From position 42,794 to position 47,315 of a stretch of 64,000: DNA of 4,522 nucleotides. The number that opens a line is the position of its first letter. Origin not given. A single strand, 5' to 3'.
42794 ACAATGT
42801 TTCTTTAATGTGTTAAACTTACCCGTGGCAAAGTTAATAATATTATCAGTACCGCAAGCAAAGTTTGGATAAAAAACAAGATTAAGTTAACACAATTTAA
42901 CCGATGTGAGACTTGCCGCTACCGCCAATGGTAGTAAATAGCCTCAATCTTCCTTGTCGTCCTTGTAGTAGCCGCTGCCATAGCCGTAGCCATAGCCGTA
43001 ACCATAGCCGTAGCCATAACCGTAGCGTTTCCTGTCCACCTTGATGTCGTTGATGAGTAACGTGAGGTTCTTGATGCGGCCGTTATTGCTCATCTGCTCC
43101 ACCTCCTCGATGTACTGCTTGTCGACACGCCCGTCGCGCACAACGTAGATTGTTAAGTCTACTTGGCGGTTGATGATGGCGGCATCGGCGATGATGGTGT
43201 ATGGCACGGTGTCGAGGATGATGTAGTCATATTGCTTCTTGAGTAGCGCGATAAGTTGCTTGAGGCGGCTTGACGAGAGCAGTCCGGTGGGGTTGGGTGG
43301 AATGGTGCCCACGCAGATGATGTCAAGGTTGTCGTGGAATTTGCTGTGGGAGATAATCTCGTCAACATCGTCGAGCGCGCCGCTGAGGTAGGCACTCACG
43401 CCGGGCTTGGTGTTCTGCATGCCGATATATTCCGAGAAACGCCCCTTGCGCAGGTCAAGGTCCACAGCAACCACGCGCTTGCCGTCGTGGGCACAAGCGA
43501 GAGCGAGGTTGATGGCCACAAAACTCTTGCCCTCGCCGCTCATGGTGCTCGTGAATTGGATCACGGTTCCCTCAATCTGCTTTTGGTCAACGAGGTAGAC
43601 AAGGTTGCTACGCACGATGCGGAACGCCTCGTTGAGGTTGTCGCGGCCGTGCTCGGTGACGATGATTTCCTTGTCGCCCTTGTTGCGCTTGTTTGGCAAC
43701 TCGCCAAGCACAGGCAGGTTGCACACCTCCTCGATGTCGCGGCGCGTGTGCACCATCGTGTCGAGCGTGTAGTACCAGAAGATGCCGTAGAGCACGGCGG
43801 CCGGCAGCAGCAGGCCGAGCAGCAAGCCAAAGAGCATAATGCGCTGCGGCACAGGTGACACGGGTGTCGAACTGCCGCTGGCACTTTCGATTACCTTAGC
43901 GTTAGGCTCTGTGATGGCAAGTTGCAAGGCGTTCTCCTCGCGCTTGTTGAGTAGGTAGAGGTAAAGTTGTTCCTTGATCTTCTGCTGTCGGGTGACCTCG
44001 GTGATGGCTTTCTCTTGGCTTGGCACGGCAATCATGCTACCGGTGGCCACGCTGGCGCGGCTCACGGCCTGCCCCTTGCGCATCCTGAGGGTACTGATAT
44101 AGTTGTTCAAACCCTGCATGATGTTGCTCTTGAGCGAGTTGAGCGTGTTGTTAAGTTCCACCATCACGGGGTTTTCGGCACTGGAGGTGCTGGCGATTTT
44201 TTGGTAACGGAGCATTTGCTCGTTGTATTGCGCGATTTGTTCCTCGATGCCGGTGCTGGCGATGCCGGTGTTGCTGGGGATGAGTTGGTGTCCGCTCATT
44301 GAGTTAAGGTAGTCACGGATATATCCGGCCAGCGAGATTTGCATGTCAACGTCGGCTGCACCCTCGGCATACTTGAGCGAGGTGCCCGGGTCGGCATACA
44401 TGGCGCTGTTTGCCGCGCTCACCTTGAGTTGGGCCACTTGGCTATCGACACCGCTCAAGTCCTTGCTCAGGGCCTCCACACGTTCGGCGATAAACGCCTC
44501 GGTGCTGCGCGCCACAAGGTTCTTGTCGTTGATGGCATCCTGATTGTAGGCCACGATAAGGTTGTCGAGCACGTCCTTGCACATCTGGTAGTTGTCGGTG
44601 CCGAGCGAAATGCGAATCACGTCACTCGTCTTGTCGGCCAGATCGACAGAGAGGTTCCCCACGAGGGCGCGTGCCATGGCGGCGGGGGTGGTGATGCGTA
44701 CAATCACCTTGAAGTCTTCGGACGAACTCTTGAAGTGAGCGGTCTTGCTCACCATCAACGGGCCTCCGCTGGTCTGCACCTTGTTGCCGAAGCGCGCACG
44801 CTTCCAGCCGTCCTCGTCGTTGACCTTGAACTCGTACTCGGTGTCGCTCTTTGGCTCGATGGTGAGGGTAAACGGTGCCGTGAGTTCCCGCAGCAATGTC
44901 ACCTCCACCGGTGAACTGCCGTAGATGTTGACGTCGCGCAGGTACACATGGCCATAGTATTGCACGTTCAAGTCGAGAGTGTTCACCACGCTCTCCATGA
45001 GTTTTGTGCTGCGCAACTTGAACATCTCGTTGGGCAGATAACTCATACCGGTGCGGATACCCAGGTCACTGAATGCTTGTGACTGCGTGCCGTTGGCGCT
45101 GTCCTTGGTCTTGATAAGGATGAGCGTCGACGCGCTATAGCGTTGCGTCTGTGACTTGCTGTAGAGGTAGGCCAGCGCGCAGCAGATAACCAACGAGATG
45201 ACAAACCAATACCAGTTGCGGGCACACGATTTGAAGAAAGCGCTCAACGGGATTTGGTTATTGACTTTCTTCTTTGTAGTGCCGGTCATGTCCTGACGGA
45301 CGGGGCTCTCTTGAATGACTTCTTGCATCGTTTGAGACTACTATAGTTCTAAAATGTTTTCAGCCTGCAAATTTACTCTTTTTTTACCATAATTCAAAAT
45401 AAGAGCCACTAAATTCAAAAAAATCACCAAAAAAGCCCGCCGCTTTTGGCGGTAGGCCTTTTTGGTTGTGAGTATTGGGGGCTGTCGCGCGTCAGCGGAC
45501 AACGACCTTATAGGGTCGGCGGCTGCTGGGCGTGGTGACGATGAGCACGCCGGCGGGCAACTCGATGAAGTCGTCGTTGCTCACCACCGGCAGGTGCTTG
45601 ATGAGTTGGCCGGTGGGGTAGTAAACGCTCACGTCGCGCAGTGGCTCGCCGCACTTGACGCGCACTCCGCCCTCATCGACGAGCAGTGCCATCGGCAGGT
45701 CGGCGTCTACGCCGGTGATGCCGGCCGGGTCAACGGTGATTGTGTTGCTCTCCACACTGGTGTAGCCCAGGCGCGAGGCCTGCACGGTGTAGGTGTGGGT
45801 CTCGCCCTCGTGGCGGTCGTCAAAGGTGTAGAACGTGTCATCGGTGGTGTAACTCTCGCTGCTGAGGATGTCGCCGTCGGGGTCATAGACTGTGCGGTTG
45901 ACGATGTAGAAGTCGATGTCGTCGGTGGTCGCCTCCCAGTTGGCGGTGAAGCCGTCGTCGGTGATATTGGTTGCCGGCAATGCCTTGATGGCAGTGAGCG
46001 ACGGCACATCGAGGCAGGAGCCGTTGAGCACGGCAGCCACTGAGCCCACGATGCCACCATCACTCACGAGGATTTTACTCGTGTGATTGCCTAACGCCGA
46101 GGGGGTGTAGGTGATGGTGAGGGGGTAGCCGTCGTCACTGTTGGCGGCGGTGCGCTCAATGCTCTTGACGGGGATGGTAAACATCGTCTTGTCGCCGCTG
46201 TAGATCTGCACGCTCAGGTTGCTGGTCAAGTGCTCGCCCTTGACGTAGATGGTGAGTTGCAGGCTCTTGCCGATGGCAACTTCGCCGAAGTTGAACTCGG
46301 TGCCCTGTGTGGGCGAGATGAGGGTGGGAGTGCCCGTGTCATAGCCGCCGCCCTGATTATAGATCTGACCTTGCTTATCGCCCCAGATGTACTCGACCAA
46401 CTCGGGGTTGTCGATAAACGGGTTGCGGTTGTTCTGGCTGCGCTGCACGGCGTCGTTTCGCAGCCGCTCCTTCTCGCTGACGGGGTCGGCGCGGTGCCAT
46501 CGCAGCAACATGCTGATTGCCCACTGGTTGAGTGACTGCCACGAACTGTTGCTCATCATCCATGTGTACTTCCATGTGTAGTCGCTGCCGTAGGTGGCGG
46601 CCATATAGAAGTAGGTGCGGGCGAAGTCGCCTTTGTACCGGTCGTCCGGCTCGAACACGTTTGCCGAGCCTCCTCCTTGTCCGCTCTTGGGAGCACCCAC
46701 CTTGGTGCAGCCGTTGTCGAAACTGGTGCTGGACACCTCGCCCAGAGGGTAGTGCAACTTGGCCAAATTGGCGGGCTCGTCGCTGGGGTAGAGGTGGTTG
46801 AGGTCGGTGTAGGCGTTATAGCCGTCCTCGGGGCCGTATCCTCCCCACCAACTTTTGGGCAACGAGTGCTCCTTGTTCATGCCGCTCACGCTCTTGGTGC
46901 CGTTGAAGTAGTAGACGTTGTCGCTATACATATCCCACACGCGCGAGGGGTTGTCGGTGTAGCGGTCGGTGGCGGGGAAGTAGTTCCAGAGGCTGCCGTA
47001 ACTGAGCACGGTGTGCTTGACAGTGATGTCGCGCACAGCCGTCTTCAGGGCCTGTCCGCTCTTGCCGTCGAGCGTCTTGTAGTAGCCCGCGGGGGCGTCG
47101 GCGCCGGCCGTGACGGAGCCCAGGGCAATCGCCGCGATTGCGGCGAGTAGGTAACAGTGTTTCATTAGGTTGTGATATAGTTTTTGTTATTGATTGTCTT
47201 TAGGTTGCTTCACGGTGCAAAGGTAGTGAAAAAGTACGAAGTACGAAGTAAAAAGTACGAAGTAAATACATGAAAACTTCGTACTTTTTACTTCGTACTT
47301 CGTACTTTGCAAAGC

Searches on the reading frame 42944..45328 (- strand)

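Call 75: search_protein_families(library=pfam, proteins=[window:42944-45328:-], max_evalue=0.0001)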
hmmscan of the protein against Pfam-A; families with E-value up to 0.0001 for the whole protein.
window:42944-45328:- (794 aa): 6 families
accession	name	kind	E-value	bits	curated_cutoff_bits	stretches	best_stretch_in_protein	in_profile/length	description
PF13614.12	AAA_31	-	1.2e-10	42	27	1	588-710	2-128/177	AAA domain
PF01656.29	CbiA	-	1.9e-08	34.8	25.4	1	592-699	3-68/125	CobQ/CobB/MinD/ParA nucleotide binding domain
PF13807.11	GNVR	-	2e-08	34.4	27.7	1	440-512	4-76/82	G-rich domain on putative tyrosine kinase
PF02706.20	Wzz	-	6.4e-08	33.2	25.5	1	25-117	2-90/91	Chain length determinant protein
PF09140.17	MipZ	-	1.8e-07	31.2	20.7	1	590-747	3-146/262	ATPase MipZ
PF10609.15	ParA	-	2.7e-05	24.2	27.1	1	589-711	5-123/246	NUBPL iron-transfer P-loop NTPase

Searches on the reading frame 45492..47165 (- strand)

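Call 75: search_protein_families(library=pfam, proteins=[window:45492-47165:-], max_evalue=0.0001)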
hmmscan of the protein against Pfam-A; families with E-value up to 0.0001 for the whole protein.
window:45492-47165:- (557 aa): 1 family
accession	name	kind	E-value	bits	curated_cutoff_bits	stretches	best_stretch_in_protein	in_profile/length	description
PF04231.19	Endonuclease_1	-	3.7e-46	158.2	25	1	37-255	2-235/235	Endonuclease I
